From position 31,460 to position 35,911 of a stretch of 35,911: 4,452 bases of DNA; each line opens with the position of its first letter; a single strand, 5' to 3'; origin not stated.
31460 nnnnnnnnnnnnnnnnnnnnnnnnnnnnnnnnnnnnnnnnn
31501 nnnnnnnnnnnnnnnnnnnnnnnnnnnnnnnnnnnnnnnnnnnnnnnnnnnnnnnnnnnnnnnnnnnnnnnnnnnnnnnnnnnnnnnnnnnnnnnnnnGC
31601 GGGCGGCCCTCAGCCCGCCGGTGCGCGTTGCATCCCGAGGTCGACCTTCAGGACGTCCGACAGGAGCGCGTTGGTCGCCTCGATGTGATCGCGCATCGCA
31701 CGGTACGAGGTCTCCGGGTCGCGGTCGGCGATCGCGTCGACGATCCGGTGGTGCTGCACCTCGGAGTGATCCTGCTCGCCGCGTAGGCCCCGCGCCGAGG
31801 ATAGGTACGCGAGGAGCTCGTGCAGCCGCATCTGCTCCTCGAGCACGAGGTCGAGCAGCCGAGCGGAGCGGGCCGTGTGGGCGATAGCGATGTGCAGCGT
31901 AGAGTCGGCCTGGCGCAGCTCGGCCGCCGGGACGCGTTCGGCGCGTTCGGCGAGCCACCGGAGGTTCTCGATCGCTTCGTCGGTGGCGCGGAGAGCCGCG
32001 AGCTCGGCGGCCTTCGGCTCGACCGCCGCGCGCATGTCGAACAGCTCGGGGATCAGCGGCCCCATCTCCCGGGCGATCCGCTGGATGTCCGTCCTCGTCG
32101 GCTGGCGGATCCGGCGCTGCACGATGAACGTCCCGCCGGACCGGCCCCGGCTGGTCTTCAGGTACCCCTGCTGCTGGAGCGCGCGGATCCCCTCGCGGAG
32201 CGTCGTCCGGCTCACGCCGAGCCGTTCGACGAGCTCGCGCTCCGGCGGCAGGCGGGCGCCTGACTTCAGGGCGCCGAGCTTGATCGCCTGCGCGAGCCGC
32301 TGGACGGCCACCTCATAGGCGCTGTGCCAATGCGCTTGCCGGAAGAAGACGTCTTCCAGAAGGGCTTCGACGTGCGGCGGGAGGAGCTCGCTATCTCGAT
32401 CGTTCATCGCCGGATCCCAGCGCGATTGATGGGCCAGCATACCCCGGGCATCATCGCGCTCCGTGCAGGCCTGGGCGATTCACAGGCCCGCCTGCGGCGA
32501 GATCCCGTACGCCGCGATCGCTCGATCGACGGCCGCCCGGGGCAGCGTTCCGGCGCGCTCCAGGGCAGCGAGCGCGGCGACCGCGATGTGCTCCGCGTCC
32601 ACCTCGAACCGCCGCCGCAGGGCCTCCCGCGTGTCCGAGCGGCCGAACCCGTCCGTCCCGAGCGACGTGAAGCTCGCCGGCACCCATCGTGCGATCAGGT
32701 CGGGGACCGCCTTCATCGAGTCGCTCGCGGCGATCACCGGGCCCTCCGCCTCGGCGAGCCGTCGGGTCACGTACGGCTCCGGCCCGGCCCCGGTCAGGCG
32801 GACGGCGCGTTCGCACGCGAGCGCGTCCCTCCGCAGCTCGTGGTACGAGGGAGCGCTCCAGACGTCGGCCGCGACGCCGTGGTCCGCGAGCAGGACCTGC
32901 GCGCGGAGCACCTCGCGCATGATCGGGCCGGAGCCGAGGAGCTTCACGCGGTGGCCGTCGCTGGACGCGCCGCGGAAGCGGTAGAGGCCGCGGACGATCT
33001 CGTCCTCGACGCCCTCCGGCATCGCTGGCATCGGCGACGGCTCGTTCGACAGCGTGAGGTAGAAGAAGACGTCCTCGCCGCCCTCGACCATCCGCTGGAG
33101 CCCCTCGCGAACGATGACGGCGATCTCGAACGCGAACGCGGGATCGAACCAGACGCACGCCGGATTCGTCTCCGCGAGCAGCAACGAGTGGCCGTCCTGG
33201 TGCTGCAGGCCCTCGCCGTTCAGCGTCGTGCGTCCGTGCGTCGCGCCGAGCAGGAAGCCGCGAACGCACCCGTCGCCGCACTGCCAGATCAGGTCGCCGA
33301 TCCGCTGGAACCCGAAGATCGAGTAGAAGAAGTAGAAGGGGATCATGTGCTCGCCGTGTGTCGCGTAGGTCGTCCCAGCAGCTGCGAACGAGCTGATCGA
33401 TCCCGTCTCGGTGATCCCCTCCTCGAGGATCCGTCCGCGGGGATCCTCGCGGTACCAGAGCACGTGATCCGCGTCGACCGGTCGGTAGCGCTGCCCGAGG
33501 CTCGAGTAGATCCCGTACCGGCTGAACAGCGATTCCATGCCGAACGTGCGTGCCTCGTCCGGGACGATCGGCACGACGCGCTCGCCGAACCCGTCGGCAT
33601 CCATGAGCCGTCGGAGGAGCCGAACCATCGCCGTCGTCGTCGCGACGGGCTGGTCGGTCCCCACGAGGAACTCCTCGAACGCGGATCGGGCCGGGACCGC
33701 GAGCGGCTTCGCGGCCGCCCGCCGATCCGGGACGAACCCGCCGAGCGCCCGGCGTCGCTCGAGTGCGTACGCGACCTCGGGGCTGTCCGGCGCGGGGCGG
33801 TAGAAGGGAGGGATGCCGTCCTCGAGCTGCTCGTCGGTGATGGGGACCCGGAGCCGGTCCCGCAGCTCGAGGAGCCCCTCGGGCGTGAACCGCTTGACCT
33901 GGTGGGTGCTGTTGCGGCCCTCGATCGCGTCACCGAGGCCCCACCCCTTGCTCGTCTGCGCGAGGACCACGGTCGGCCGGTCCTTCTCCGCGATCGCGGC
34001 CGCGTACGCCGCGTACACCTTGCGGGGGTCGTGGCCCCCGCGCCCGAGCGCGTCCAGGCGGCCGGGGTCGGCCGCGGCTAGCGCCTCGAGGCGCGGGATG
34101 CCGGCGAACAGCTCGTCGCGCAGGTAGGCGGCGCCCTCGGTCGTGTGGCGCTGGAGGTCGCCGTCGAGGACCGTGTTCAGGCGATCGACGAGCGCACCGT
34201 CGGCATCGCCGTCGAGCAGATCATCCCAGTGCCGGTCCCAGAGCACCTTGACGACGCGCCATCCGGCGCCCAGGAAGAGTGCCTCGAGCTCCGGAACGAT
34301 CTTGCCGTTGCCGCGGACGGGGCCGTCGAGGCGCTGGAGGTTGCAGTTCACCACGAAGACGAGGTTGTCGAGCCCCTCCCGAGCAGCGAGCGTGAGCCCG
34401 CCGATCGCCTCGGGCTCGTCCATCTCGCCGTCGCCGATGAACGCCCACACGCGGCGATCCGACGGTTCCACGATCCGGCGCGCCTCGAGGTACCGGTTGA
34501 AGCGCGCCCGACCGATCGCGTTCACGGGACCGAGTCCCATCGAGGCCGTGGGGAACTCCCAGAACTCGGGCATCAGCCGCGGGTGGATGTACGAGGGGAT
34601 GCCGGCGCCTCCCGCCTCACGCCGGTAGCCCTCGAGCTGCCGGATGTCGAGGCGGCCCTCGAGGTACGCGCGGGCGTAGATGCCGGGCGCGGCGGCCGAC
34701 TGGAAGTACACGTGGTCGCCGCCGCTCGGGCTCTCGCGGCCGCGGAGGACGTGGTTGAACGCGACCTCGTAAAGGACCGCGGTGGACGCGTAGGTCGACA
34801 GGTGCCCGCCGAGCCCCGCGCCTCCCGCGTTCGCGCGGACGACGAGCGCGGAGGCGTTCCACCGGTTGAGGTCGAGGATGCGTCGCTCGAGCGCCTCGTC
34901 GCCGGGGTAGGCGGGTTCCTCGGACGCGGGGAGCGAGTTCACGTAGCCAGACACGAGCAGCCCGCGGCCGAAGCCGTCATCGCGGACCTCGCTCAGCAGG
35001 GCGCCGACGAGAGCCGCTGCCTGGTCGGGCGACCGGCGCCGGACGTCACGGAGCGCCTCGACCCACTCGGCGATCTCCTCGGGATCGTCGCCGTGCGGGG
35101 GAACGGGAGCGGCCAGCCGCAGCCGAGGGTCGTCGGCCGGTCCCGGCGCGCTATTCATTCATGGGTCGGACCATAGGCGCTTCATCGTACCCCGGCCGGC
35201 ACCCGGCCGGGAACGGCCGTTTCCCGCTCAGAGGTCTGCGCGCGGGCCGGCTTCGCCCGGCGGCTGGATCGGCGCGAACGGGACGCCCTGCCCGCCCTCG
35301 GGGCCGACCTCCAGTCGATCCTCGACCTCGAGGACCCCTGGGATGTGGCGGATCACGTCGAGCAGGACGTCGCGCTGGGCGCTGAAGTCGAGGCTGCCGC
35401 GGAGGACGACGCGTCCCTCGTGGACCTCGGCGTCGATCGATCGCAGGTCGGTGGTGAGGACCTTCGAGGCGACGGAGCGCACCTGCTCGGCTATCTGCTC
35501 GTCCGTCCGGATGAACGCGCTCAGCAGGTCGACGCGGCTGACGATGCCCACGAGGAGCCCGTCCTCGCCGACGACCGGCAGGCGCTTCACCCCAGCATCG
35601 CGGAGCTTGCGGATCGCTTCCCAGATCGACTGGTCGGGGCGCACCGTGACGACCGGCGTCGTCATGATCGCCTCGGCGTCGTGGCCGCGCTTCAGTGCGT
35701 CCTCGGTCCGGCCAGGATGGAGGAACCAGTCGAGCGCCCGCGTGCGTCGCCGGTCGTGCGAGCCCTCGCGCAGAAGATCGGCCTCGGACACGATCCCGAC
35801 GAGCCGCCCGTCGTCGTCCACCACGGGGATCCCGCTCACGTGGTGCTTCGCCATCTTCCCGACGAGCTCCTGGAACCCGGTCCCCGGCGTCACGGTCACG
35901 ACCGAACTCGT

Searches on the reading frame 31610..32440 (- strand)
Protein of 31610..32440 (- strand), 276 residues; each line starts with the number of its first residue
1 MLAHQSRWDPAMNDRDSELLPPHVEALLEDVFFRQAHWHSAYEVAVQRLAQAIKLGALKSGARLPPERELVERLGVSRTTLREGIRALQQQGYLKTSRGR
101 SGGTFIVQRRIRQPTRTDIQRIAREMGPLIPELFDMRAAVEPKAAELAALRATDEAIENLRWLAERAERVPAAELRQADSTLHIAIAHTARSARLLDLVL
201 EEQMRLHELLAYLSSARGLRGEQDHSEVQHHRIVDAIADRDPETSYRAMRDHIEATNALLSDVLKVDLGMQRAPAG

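Call 38: search_protein_families(library=ncbifam, proteins=[window:31610-32440:-], max_evalue=1e-10)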
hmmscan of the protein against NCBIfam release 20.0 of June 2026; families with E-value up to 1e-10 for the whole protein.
window:31610-32440:- (276 aa): 12 families
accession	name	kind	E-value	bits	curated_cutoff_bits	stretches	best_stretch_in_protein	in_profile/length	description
NF007741.0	PRK10421.1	equivalog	6.7e-25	87.9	311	1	45-257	12-230/262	transcriptional regulator LldR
NF003011.0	PRK03837.1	subfamily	1e-23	84.2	260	1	43-261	16-234/241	transcriptional regulator NanR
NF007442.0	PRK09990.1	equivalog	2.2e-23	83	301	1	43-264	13-239/256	transcriptional regulator GlcC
NF007001.0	PRK09464.1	equivalog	2.2e-21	76.6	330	1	43-268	13-240/254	pyruvate dehydrogenase complex transcriptional repressor PdhR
NF008571.0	PRK11523.1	equivalog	4.9e-19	68.8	396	1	44-263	12-228/258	transcriptional regulator ExuR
NF007588.0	PRK10225.1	equivalog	6.7e-18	64.9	442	1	52-267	21-238/257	Uxu operon transcriptional regulator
NF052290.2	MocR_like_YczR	exception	5.6e-14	51.7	487.4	1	37-164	17-133/458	MocR-like transcription factor YczR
TIGR02325.1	C_P_lyase_phnF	equivalog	2.2e-13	50.3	156.8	1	44-127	12-92/238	phosphonate metabolism transcriptional regulator PhnF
TIGR03338.1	phnR_burk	equivalog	4.9e-13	49.2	271.5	1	44-256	15-209/212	phosphonate utilization associated transcriptional regulator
TIGR02018.2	his_ut_repres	equivalog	5.6e-13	48.8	220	1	47-125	6-81/226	histidine utilization transcriptional repressor HutC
NF052286.1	ecto_TF_EhuR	exception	8.9e-12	44.3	480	1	40-120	11-89/458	MocR-like ectoine utilization transcription factor EhuR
NF052282.1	PLP_TF_PdxR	equivalog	9.1e-11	41.5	320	0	42-117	3-76/448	MocR-like pyridoxine biosynthesis transcription factor PdxR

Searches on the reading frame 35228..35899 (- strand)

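Call 70: search_protein_families(library=pfam, proteins=[window:35228-35899:-], max_evalue=0.001)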
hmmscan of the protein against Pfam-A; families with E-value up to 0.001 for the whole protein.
window:35228-35899:- (223 aa): 2 families
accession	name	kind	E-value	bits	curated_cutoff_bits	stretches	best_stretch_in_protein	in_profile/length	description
PF00571.33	CBS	-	1.3e-31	109.1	24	2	76-129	2-55/57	CBS domain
PF04972.22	BON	-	4.5e-09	36.9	27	1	132-200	1-69/69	BON domain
